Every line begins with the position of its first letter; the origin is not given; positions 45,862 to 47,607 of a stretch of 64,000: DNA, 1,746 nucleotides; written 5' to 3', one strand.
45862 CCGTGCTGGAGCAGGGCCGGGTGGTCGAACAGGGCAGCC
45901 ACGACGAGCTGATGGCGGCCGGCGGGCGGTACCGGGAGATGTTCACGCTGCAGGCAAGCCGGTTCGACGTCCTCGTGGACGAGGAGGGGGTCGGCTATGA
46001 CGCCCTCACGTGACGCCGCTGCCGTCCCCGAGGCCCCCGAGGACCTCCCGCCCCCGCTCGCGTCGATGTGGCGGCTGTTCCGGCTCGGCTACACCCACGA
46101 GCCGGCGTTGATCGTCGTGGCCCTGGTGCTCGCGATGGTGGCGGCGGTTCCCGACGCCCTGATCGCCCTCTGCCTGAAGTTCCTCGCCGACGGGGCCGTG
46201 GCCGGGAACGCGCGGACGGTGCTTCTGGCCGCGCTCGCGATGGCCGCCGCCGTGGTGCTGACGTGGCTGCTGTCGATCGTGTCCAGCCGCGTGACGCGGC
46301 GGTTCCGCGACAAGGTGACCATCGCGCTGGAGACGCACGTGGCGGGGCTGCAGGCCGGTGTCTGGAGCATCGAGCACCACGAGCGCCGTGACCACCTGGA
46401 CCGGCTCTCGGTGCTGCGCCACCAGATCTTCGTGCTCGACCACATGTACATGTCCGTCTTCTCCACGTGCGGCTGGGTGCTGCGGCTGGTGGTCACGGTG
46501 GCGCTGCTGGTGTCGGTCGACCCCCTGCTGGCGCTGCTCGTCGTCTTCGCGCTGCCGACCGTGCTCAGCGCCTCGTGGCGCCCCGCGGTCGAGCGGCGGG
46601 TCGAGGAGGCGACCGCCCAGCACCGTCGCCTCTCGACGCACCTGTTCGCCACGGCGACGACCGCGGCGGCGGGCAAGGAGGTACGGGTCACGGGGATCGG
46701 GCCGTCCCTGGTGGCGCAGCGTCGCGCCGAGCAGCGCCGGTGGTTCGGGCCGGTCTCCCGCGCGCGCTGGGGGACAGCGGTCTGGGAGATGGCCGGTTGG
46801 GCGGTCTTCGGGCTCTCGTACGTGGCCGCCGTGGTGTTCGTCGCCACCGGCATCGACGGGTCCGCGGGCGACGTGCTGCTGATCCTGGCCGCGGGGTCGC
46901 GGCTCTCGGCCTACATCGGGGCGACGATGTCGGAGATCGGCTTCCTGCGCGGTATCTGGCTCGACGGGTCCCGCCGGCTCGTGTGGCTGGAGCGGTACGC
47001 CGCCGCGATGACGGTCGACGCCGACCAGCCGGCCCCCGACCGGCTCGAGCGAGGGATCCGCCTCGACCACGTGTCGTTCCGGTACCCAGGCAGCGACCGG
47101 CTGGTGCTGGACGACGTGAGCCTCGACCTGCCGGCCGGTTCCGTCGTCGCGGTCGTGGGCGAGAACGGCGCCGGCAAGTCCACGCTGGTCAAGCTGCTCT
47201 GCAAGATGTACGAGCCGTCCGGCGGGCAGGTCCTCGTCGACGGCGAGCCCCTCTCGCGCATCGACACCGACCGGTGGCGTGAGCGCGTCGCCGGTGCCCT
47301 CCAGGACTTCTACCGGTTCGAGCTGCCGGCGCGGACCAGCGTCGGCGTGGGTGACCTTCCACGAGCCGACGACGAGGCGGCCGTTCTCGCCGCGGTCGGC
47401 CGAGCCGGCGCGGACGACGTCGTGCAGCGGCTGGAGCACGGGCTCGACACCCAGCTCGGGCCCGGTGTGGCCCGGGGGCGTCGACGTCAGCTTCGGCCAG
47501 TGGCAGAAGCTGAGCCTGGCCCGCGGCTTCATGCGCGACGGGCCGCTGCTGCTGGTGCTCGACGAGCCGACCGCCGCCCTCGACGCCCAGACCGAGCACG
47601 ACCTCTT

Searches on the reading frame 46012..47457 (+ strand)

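Call 65: search_protein_families(library=pfam, proteins=[window:46012-47457:+], max_evalue=0.00001)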
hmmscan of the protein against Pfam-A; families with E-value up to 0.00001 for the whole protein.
window:46012-47457:+ (482 aa): 1 family
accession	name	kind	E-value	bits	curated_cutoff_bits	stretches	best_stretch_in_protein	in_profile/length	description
PF00005.33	ABC_tran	-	2.8e-17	64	25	1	366-436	1-68/137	ABC transporter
